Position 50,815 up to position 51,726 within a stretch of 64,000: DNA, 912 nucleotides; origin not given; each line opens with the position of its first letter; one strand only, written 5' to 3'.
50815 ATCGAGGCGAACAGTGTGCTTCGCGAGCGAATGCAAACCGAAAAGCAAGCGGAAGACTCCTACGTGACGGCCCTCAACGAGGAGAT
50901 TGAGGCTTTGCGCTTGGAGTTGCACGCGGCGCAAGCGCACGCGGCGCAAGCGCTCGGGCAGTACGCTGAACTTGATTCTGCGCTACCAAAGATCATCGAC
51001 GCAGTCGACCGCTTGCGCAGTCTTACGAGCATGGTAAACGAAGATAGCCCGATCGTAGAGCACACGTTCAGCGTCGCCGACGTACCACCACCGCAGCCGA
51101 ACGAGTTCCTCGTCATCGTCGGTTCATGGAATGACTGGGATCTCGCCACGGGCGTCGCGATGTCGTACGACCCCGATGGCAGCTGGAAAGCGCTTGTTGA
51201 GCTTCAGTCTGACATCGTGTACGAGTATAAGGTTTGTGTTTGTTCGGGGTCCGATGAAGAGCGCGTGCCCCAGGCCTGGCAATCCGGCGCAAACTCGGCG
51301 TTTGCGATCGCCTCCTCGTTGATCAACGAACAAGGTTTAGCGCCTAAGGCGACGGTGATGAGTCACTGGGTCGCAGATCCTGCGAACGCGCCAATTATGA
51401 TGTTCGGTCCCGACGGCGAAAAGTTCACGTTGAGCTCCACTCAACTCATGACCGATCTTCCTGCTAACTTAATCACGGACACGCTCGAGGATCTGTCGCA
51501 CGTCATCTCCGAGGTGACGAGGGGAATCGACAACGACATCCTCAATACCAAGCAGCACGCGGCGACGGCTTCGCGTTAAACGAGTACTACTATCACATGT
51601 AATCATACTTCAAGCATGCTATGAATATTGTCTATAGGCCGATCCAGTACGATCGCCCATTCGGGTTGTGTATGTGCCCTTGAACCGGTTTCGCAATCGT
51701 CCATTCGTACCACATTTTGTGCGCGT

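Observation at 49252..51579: Membrane-anchored coiled-coil protein ending in a CBM20/48-like module: candidate starch-granule targeting/scaffold protein (PTST-like)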

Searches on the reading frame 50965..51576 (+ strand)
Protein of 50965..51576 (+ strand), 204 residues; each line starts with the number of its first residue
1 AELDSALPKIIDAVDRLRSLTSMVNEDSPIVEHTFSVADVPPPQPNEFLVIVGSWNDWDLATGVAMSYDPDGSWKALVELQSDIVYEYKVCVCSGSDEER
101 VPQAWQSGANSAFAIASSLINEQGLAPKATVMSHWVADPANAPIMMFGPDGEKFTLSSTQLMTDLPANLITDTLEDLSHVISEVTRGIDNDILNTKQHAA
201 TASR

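Call 6: search_protein_families(library=pfam, proteins=[window:51046-51576:+], max_evalue=10)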
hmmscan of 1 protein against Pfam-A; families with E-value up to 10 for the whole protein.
seq(177 aa): 3 families
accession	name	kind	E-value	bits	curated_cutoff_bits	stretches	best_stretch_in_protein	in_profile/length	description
PF00686.25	CBM_20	-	2.5e-05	24.4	23.3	1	7-91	5-90/97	Starch binding domain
PF16760.10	CBM53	-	0.013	16.3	27.6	1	20-56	12-51/57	Starch/carbohydrate-binding module (family 53)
PF02922.24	CBM_48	-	0.086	13.6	22.4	1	23-74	26-79/83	Carbohydrate-binding module 48 (Isoamylase N-terminal domain)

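Call 7: find_homologous_proteins(query=window:50965-51576:+, max_evalue=0.01)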
Query seq(204 aa) (204 aa): 5 proteins with E <= 0.01 among 246 candidates.
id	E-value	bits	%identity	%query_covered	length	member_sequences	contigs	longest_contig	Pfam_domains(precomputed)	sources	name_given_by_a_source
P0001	1.1e-129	448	100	100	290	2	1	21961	-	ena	-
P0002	4.8e-118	410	91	100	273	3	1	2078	PF00686.26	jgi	jgi:hypothetical protein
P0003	2.1e-83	297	98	68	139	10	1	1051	-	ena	-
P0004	2.0e-76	274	61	99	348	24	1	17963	-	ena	-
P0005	5.2e-21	93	100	25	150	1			-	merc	-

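Call 8: search_solved_structures(query=window:51046-51576:+, max_evalue=10, show_alignments=3)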
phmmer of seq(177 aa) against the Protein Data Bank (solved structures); distinct sequences matched with E-value up to 10: 2.
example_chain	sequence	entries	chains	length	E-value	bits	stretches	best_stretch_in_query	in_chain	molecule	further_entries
2yb7_A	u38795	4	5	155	0.6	13.2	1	45-149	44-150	CARBOHYDRATE BINDING FAMILY 6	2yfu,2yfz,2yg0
7czj_A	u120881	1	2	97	0.68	13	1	27-89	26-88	Glucan 1,4-alpha-maltotetraohydrolase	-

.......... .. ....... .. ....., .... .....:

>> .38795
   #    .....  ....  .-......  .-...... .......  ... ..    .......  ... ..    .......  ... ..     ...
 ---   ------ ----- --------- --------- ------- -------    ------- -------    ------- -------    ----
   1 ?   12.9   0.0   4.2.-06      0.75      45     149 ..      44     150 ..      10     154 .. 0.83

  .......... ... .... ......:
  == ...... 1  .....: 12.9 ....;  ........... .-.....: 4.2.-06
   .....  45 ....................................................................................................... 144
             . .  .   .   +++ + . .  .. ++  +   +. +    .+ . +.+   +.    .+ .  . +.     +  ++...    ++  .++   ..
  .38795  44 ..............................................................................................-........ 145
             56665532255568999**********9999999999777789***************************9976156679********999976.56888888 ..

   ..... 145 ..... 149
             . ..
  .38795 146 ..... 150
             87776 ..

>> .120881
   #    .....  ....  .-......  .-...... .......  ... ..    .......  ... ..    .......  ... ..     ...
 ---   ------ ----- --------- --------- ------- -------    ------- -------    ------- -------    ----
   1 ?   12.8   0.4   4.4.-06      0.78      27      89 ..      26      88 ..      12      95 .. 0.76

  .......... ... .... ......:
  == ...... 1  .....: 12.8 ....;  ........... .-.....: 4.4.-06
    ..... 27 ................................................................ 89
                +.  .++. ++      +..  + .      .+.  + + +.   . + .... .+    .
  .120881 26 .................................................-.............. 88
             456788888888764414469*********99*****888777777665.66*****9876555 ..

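Call 10: find_encoding_contigs(protein=P0004, flank=6000, max_places=4)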
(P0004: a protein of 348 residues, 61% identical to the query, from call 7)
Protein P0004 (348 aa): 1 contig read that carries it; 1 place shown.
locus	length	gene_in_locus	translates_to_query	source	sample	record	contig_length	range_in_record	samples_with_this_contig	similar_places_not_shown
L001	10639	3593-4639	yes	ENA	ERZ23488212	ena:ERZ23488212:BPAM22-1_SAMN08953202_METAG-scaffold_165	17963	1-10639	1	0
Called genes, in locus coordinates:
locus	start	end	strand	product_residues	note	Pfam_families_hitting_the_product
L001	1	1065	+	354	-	?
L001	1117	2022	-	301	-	PF01596:Methyltransf_3, PF13578:Methyltransf_24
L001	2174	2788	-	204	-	-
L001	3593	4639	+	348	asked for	-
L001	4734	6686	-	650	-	PF17285:PRMT5_TIM, PF05185:PRMT5, PF02475:TRM5-TYW2_MTfase (weak), PF17286:PRMT5_C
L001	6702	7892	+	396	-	PF07082:DUF1350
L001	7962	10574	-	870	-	PF00176:SNF2-rel_dom, PF04851:ResIII, PF00270:DEAD, PF00271:Helicase_C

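Call 21: predict_structure(alignment_id=A1)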
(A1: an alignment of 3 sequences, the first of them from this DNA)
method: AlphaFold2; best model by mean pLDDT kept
length: 204 residues; sequences in the alignment: 3
mean_pLDDT: 52.4   pTM: 0.46
mean pLDDT of the five models: 52.4, 42.6, 42.0, 36.2, 33.9
residues with pLDDT >= 90: 0; 70-90: 18; 50-70: 87; < 50: 99
segments of 3 or more residues with pLDDT < 50: 1-7, 12-28, 82-86, 102-112, 114-126, 157-181, 187-189, 198-204
pLDDT, mean of each block of 10 residues (from residue 1): 44 47 42 68 62 54 73 73 50 58 41 44 49 57 57 54 39 41 49 49 40
secondary structure, 60 per line:
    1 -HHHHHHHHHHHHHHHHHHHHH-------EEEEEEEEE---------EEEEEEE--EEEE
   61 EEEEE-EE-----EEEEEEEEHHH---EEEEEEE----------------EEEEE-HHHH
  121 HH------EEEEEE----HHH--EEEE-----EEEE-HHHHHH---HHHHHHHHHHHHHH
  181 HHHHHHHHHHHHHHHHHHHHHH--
elements in order: H2-22 E30-38 E48-54 E57-65 E74-81 E88-94 E111-115 H117-122 E129-134 E144-147 E153-156 H158-163 H167-202

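Call 22: search_protein_representatives(alignment_id=A1)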
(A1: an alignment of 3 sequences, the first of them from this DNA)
Query: 3 sequences, 205 profile positions. Proteins with E-value up to 0.001 (for the whole library): 48; up to 1e-10: 14; up to 1e-30: 5. The best 48 are listed.
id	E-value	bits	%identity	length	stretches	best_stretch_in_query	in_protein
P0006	6.7e-125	430.6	-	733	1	1-205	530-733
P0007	8.7e-117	404.1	-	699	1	1-205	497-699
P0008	3.2e-63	229.2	-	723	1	1-191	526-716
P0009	2.1e-54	200.4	-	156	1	44-199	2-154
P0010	6.2e-33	130.3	-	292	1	44-187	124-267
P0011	1.1e-30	123.0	-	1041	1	26-179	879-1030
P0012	4.8e-28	114.3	-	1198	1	8-178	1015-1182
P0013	1.1e-26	109.9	-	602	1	44-178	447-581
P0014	1.2e-26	109.7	-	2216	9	37-120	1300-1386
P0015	2.2e-26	108.9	-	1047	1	46-172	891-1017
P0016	3.7e-25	104.9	-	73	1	23-77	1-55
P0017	1.6e-16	76.7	-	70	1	103-153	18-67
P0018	2.0e-14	69.8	-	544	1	23-190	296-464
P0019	1.3e-11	60.6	-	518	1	27-186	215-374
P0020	1.4e-10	57.3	-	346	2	102-165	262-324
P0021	1.7e-10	57.0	-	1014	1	43-177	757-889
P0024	4.6e-10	55.6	-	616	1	34-172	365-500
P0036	1.1e-06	44.5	-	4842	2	102-166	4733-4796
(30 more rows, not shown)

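Call 24: search_protein_families(library=pfam, proteins=[P0007, P0008, P0011, P0012, P0015, P0018, P0019, P0021, P0024, P0014], max_evalue=0.01)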
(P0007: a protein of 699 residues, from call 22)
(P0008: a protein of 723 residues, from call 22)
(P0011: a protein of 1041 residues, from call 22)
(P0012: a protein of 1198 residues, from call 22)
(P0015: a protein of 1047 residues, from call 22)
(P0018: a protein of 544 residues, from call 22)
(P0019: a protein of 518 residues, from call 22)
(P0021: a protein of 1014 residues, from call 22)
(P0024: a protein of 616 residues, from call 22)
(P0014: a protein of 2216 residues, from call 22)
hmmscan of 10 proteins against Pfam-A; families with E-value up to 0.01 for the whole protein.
P0007 (699 aa): 3 families
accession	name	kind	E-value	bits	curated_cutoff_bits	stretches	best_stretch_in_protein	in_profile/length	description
PF00686.25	CBM_20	-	0.00056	20.1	23.3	1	538-616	11-91/97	Starch binding domain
PF24423.1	OVT1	-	0.00079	20.2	30.9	1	356-444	17-98/100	Major antigen, helical domain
PF05701.16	WEMBL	-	0.00095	18.4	35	1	220-335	49-165/562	Weak chloroplast movement under blue light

P0008 (723 aa): 4 families
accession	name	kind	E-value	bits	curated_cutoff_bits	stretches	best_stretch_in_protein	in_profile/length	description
PF00686.25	CBM_20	-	3.1e-05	24.1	23.3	1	576-643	20-89/97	Starch binding domain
PF16515.11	HIP1_clath_bdg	-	0.00088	20.1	28.8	1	333-421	9-94/99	Clathrin-binding domain of Huntingtin-interacting protein 1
PF00038.26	Filament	-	0.0021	18.2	40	1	270-530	26-291/313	Intermediate filament protein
PF16561.11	AMPK1_CBM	-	0.0031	18.1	26.8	1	570-633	10-65/85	Glycogen recognition site of AMP-activated protein kinase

P0011 (1041 aa): 10 families
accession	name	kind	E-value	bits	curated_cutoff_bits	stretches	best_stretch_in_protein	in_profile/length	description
PF10473.14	CENP-F_leu_zip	-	3.3e-05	24.4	34.5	1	488-594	6-105/140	Leucine-rich repeats of kinetochore protein Cenp-F/LEK1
PF04849.18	HAP1_N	-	7.4e-05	22.5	33.9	1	442-569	174-306/307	HAP1 N-terminal conserved region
PF06818.20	Fez1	-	0.00011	23.2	34.4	1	479-647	11-158/199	Fez1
PF07926.17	TPR_MLP1_2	-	0.0014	19.1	36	2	420-517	2-96/129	TPR/MLP1/MLP2-like protein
PF07888.16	CALCOCO1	-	0.0018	17.7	36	1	529-685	75-230/496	Calcium binding and coiled-coil domain (CALCOCO1) like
PF09789.14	CC149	-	0.0025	17.6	30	1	416-614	6-173/316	Coiled-coil domain-containing protein 149-A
PF00038.26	Filament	-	0.0029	17.7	40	1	252-521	29-278/313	Intermediate filament protein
PF11559.13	ADIP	-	0.0033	17.9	34.3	1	509-585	55-131/151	Afadin- and alpha -actinin-Binding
PF17045.10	CEP63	-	0.004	17.4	33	1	480-658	37-220/263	Centrosomal protein of 63 kDa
PF17675.6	APG6_N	-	0.0044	17.9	45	1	743-834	9-102/132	Apg6 coiled-coil region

P0012 (1198 aa): 2 families
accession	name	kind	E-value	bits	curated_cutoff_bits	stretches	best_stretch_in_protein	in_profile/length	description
PF01476.26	LysM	-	0.003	17.9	20.9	1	87-130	1-43/43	LysM domain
PF09728.14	Taxilin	-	0.0031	17.2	30.3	1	552-658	184-290/302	Myosin-like coiled-coil protein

P0015 (1047 aa): 9 families
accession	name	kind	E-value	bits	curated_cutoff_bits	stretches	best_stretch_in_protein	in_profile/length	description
PF06818.20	Fez1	-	1.6e-07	32.4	34.4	2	348-501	24-152/199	Fez1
PF00686.25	CBM_20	-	2.4e-06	27.7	23.3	1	879-961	3-87/97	Starch binding domain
PF09787.14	Golgin_A5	-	1e-05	25.7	31.7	2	379-504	37-165/305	Golgin subfamily A member 5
PF10473.14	CENP-F_leu_zip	-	3.2e-05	24.4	34.5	2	368-450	23-104/140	Leucine-rich repeats of kinetochore protein Cenp-F/LEK1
PF04513.17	Baculo_PEP_C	-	0.00029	21.3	38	1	272-386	14-123/140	Baculovirus polyhedron envelope protein, PEP, C terminus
PF24423.1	OVT1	-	0.0028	18.4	30.9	0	548-635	8-94/100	Major antigen, helical domain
PF15905.10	HMMR_N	-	0.0076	16.2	30.1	1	295-433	188-323/330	Hyaluronan mediated motility receptor N-terminal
PF17675.6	APG6_N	-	0.0092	16.9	45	1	326-435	15-126/132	Apg6 coiled-coil region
PF25762.1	HAUS1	-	0.0093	16.2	40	1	450-598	79-227/236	HAUS augmin-like complex subunit 1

P0018 (544 aa): 1 family
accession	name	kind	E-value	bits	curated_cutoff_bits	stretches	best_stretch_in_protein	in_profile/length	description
PF00686.25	CBM_20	-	1.4e-05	25.3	23.3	1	305-396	3-89/97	Starch binding domain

P0019 (518 aa): 1 family
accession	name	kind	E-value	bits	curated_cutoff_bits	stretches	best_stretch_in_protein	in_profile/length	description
PF00686.25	CBM_20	-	1.4e-05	25.3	23.3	1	220-310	3-89/97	Starch binding domain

P0021 (1014 aa): 3 families
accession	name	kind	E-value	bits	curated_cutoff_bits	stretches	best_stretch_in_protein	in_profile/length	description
PF00686.25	CBM_20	-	1.8e-10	40.9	23.3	1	747-829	2-86/97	Starch binding domain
PF16561.11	AMPK1_CBM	-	0.0031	18.1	26.8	1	759-810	10-56/85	Glycogen recognition site of AMP-activated protein kinase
PF02922.24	CBM_48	-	0.0036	18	22.4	0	761-812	23-74/83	Carbohydrate-binding module 48 (Isoamylase N-terminal domain)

P0024 (616 aa): 1 family
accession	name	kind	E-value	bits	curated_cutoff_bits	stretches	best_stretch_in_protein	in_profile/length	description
PF00686.25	CBM_20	-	2.4e-10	40.5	23.3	1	362-447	2-87/97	Starch binding domain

P0014 (2216 aa): 8 families
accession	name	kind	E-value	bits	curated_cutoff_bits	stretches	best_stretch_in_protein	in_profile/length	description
PF00686.25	CBM_20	-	4e-67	222.5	23.3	8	1077-1168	2-92/97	Starch binding domain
PF16561.11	AMPK1_CBM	-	4.5e-31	107.3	26.8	2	326-383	9-61/85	Glycogen recognition site of AMP-activated protein kinase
PF22058.2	X25_BaPul_like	-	2.5e-21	76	27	0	1316-1366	12-64/87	Pullulanase X25 domain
PF02018.23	CBM_4_9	-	1.5e-12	48.5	25.9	1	1404-1527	2-125/136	Carbohydrate binding domain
PF02922.24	CBM_48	-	4.3e-10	40.2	22.4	0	329-373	23-66/83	Carbohydrate-binding module 48 (Isoamylase N-terminal domain)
PF17974.7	GalBD_like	-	0.0019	18.6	26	0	1009-1070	106-169/190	Galactose-binding domain-like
PF02368.24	Big_2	-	0.0065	16.8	22.8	0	30-99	5-72/79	Bacterial Ig-like domain (group 2)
PF07073.17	ROF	-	0.0089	16.6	27.6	0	1120-1149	17-46/80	Modulator of Rho-dependent transcription termination (ROF)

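Call 25: list_cluster_members(proteins=[P0006, P0007, P0008, P0011, P0012, P0015, P0018, P0019, P0021, P0024])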
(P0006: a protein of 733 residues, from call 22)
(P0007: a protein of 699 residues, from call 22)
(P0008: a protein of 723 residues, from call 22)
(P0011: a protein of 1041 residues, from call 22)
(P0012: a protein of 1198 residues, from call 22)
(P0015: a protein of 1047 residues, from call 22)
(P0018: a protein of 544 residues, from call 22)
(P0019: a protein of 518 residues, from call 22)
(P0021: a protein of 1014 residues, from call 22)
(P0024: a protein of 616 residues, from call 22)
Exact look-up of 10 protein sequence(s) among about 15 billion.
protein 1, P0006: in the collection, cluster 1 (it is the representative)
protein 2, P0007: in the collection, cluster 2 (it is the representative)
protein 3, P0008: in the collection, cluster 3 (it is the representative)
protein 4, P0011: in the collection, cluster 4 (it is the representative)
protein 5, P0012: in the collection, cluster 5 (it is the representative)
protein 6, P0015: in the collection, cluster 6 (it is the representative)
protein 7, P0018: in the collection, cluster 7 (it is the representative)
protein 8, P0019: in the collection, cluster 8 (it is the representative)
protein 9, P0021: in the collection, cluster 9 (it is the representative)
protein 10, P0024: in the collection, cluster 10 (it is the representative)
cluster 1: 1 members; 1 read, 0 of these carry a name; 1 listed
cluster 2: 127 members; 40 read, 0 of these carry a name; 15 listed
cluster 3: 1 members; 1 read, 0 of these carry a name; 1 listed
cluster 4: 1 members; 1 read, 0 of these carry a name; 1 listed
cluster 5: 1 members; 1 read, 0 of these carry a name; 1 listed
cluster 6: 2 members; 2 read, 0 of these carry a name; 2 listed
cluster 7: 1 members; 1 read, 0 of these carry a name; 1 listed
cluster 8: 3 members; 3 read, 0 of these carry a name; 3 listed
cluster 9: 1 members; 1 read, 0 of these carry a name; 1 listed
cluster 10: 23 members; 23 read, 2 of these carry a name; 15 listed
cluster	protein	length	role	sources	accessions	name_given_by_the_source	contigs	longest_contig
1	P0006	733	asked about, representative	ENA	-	-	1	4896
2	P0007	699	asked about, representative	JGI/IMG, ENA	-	-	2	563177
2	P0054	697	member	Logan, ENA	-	-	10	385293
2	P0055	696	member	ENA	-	-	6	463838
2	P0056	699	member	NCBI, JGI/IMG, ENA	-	-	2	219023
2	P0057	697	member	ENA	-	-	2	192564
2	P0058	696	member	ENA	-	-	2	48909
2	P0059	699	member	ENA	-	-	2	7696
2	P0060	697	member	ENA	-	-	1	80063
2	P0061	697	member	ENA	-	-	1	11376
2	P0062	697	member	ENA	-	-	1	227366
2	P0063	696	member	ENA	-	-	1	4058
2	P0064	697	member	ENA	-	-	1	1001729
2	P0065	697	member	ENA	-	-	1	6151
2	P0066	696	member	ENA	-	-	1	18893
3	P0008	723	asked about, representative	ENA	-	-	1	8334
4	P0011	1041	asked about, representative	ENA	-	-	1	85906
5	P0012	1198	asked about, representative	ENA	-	-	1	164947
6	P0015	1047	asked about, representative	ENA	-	-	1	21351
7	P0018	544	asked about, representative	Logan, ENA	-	-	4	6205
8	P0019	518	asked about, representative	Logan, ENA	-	-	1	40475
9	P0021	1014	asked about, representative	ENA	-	-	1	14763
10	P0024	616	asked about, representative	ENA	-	-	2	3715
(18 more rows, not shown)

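Call 34: search_solved_structures(query=A2, max_evalue=1, show_alignments=4)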
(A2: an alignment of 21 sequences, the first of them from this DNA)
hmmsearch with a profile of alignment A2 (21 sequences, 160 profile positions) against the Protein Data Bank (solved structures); distinct sequences matched with E-value up to 1: 33.
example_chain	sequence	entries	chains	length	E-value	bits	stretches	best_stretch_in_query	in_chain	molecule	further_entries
1ac0_A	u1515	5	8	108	6.6e-09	38.7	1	3-106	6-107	GLUCOAMYLASE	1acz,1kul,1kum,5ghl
6frv_A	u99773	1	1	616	9e-08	35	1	3-106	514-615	Glucoamylase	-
7czj_A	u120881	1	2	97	3.8e-05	26.5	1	5-87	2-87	Glucan 1,4-alpha-maltotetraohydrolase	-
1gcy_A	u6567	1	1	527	3.9e-05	26.4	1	4-86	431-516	GLUCAN 1,4-ALPHA-MALTOTETRAHYDROLASE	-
8x8k_A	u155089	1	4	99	0.00025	23.8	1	2-84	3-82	Starch-binding domain-containing protein 1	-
6iyg_A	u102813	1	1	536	0.00053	22.8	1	4-87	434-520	Glucan 1,4-alpha-maltotetraohydrolase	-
2vn4_A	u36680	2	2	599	0.00059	22.6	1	4-107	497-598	GLUCOAMYLASE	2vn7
6jqb_A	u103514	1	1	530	0.00062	22.5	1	4-86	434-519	Glucan 1,4-alpha-maltotetraohydrolase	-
6j3x_A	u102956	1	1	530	0.00065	22.5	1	4-86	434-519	Glucan 1,4-alpha-maltotetraohydrolase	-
4jcm_A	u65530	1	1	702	0.0046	19.7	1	5-92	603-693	Cyclodextrin glucanotransferase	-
5ot1_A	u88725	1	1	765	0.02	17.6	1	4-63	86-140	Pullulanase type II, GH13 family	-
1dtu_A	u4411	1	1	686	0.065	16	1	3-91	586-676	PROTEIN (CYCLODEXTRIN GLYCOSYLTRANSFERASE)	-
1cgx_A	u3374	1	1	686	0.066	15.9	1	3-91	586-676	CYCLOMALTODEXTRIN GLUCANOTRANSFERASE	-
1cxl_A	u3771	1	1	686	0.066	15.9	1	3-91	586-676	PROTEIN (CYCLODEXTRIN-GLYCOSYLTRANSFERASE)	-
1ot2_A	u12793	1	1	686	0.066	15.9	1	3-91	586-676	Cyclomaltodextrin glucanotransferase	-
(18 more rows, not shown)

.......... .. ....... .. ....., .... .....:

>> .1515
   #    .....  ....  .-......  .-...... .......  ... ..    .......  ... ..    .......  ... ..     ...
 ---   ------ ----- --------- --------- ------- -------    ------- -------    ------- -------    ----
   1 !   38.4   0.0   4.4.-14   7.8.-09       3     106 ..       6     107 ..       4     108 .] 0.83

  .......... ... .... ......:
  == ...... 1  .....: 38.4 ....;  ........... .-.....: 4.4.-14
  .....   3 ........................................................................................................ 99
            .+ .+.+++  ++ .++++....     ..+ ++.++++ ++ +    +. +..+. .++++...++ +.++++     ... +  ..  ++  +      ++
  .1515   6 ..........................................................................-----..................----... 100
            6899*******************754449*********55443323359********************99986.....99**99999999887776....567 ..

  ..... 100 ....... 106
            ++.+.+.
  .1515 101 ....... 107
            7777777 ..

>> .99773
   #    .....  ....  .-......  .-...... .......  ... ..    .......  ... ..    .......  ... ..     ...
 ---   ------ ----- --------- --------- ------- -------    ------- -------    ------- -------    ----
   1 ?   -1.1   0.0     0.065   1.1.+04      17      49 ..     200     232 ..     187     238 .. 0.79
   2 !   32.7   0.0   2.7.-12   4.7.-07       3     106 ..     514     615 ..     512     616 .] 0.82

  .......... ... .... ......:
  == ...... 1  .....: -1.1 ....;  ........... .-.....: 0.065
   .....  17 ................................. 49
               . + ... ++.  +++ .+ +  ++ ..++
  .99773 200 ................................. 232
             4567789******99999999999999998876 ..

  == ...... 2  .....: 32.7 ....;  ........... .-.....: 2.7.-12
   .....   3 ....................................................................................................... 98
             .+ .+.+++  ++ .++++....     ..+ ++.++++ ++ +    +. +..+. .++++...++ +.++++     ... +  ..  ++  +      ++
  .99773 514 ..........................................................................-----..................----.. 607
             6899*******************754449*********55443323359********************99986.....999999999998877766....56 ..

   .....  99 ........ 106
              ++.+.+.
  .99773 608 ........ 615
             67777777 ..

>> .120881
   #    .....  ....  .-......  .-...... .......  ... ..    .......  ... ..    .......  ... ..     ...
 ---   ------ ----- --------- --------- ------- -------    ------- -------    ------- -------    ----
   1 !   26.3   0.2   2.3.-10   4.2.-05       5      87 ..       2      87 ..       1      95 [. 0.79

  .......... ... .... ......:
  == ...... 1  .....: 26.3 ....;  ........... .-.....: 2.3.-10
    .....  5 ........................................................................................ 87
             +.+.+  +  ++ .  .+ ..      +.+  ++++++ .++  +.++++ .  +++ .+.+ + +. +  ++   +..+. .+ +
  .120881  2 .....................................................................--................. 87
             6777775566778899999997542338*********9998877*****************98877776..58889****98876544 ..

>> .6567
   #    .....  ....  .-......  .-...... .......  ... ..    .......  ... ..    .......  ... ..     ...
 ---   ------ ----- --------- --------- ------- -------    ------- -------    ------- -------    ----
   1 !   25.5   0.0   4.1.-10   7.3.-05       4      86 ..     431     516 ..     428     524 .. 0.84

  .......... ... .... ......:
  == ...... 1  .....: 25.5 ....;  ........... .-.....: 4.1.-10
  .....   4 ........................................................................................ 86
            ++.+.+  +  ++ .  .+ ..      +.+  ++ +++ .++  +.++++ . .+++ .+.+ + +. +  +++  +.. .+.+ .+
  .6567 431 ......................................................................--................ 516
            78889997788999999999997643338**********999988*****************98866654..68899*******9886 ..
